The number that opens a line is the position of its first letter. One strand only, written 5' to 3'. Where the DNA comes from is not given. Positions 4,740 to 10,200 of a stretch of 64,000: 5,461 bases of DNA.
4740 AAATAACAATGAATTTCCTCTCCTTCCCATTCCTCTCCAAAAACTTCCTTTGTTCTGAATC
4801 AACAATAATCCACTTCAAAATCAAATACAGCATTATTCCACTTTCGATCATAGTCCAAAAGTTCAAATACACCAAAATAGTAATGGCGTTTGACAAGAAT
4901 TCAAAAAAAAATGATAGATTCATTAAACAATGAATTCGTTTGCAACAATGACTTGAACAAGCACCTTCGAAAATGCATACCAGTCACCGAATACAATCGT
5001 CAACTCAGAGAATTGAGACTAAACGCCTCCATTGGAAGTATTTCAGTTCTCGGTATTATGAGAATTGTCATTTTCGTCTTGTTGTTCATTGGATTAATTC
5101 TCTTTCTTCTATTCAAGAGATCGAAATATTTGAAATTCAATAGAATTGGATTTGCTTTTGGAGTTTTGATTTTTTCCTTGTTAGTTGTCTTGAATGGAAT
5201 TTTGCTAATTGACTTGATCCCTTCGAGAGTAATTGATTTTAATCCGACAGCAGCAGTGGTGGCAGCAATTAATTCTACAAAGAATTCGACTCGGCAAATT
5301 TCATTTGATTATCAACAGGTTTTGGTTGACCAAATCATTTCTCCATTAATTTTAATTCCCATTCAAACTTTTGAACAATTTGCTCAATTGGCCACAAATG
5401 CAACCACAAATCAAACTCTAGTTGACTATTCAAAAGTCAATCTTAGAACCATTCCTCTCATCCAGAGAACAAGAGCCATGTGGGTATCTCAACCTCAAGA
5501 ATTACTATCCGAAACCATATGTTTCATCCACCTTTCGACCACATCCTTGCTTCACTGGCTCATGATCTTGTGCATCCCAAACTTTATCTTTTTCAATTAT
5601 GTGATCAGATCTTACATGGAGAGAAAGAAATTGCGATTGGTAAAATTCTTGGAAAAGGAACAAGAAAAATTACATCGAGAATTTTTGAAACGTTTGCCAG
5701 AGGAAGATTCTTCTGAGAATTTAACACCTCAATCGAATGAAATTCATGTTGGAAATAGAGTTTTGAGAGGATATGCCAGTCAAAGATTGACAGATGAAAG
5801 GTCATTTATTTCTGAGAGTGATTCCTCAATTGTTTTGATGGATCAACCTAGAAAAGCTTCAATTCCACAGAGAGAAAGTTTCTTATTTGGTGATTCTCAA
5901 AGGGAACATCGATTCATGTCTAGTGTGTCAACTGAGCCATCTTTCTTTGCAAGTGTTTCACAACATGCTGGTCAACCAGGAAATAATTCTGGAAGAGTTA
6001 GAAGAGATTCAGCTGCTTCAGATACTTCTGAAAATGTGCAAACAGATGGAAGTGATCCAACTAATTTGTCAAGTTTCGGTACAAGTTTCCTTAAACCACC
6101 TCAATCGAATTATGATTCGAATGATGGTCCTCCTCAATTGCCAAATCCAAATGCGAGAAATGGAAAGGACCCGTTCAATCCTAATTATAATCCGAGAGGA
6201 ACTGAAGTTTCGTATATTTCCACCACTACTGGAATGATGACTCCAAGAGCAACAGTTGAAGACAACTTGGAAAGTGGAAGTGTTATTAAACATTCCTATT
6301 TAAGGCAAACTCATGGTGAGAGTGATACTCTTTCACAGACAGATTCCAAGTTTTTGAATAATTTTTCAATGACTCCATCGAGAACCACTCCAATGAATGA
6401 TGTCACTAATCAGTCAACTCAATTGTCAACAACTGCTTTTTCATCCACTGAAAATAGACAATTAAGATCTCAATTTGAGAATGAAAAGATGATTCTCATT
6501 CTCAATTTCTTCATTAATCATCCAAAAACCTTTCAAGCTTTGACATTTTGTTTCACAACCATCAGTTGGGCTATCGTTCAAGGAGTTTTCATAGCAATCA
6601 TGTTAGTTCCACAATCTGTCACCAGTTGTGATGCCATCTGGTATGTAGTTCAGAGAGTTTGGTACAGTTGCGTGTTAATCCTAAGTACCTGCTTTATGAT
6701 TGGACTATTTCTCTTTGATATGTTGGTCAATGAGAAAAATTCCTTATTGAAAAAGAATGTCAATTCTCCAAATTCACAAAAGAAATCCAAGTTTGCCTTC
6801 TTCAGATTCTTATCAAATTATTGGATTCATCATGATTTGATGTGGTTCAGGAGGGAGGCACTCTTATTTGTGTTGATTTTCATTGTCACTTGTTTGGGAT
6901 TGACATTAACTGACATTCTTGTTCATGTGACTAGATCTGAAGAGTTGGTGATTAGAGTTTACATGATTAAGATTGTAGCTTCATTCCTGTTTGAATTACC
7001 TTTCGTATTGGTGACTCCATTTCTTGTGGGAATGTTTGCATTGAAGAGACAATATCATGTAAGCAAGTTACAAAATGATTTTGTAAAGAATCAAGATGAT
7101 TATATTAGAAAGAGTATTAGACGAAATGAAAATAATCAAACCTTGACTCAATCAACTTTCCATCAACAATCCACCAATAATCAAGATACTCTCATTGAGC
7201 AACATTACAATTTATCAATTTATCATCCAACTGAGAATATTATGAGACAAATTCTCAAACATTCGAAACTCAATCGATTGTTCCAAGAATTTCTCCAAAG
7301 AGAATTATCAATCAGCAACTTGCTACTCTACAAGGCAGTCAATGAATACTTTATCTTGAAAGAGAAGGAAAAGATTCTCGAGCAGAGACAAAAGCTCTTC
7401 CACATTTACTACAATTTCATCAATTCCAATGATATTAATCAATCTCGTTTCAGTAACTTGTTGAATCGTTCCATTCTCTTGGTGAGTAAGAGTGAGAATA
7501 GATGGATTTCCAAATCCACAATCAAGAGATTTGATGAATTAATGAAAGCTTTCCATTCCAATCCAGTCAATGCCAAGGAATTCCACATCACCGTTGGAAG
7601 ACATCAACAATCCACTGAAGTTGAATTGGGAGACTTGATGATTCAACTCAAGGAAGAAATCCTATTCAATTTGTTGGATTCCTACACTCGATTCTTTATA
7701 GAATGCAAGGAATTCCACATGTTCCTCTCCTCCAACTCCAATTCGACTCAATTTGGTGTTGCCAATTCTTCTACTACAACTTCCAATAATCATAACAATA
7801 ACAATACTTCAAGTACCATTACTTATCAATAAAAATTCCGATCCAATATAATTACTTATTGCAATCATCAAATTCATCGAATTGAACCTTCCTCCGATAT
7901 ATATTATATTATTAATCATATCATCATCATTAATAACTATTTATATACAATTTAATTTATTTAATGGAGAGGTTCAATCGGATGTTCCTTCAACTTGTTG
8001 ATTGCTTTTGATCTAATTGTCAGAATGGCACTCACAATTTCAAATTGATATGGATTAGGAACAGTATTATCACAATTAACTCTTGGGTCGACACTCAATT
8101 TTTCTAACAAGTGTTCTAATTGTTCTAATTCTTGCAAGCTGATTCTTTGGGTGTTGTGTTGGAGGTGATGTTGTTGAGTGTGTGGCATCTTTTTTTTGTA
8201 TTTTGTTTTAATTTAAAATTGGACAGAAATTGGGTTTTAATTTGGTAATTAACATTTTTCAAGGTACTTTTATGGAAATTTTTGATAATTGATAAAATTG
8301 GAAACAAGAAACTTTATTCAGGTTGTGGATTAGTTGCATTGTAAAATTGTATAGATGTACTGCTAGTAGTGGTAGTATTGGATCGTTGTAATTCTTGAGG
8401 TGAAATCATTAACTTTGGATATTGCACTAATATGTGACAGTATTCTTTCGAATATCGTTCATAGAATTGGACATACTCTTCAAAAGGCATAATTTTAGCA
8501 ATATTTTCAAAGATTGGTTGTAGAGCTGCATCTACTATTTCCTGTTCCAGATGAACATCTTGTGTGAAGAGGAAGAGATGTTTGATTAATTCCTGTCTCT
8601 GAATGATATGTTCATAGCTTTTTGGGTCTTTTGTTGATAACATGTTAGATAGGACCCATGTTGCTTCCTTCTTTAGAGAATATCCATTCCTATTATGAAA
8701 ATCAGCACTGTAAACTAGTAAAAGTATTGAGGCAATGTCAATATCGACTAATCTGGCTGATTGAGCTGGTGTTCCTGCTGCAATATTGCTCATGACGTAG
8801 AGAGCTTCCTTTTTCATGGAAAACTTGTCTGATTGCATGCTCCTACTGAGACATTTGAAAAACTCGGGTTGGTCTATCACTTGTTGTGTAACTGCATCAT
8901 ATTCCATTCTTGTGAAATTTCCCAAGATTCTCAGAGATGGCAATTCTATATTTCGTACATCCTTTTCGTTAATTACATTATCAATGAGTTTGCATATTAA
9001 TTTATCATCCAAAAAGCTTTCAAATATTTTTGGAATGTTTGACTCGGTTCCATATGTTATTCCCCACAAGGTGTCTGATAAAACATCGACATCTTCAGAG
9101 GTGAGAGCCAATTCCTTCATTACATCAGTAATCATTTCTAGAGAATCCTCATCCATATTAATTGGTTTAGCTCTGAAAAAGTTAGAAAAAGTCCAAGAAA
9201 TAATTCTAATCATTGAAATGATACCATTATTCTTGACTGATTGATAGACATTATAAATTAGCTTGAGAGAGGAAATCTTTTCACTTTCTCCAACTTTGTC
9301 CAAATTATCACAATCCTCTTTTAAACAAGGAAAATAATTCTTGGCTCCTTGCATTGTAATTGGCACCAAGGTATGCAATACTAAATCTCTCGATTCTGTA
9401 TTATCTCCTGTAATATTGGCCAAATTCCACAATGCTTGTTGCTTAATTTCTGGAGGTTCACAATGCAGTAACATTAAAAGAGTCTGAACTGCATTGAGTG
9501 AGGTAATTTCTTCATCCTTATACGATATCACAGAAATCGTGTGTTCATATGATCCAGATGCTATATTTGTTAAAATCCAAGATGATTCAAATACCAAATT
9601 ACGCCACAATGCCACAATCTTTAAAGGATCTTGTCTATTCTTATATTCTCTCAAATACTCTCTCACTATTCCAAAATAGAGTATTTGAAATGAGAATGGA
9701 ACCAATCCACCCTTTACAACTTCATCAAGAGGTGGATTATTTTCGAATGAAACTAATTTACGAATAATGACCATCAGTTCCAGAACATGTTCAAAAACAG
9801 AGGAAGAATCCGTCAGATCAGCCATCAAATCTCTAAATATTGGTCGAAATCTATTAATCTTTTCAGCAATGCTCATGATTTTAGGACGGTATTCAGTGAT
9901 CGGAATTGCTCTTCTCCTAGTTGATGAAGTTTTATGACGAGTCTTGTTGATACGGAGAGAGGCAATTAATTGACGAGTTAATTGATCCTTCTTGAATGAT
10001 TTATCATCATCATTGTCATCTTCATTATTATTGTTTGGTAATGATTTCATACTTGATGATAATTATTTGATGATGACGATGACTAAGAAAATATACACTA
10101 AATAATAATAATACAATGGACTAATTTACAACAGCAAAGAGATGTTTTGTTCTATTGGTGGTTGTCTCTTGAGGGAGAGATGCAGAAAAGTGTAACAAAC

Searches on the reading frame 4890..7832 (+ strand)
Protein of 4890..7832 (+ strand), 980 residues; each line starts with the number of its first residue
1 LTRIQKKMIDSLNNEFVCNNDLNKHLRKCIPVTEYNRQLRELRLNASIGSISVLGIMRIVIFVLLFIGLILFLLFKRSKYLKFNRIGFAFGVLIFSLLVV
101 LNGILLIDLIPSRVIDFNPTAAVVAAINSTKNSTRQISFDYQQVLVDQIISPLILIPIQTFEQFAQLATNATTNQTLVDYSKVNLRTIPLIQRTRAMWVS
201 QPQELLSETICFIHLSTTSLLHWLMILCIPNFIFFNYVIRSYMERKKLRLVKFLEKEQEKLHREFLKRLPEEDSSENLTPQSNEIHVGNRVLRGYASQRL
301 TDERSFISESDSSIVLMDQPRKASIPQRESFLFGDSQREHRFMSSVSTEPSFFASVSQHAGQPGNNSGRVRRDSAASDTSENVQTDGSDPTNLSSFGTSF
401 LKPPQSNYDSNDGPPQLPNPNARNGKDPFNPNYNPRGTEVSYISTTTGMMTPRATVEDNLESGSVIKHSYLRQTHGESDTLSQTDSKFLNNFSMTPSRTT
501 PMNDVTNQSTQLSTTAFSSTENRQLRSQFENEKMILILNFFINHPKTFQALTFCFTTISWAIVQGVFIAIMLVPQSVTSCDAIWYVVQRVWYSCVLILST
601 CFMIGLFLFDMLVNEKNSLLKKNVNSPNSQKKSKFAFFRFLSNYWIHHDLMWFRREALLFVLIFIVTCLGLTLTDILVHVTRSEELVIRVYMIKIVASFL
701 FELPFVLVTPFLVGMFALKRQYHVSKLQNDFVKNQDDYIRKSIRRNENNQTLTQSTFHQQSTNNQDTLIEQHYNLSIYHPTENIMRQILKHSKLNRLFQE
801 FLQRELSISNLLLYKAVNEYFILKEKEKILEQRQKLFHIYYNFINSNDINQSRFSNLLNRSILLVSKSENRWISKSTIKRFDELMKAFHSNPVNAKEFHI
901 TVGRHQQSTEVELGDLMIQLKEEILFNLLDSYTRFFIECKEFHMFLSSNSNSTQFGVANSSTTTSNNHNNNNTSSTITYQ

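Call 16: search_protein_families(library=pfam, proteins=[window:4890-7832:+])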
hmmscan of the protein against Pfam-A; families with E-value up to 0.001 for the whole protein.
window:4890-7832:+ (980 aa): 1 family
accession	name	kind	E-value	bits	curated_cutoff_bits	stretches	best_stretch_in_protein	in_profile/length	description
PF00615.24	RGS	-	0.00032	21.5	23.9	1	786-856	3-70/117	Regulator of G protein signaling domain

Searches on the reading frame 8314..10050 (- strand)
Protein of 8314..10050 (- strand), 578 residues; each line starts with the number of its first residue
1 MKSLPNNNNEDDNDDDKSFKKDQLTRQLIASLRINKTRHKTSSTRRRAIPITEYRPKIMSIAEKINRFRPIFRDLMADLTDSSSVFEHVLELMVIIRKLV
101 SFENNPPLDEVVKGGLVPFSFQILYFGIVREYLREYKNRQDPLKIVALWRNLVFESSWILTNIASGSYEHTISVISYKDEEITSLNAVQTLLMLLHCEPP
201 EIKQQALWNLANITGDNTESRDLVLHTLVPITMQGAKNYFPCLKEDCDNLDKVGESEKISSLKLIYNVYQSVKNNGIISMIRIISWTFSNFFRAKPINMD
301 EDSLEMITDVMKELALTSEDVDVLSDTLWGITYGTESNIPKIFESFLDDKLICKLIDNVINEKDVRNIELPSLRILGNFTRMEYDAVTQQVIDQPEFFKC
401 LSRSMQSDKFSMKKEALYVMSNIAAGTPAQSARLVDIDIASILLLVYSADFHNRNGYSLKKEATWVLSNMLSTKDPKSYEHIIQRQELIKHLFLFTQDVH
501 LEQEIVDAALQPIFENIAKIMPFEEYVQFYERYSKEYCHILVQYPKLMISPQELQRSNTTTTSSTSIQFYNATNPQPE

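Call 16: search_protein_families(library=pfam, proteins=[window:8314-10050:-])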
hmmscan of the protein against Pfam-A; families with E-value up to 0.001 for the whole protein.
window:8314-10050:- (578 aa): 2 families
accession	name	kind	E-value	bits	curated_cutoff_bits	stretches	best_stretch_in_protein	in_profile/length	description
PF00514.29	Arm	-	5e-13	49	20.6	1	182-214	8-40/41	Armadillo/beta-catenin-like repeat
PF05536.17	Neurochondrin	-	0.00073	18.5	22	0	354-480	63-180/605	Neurochondrin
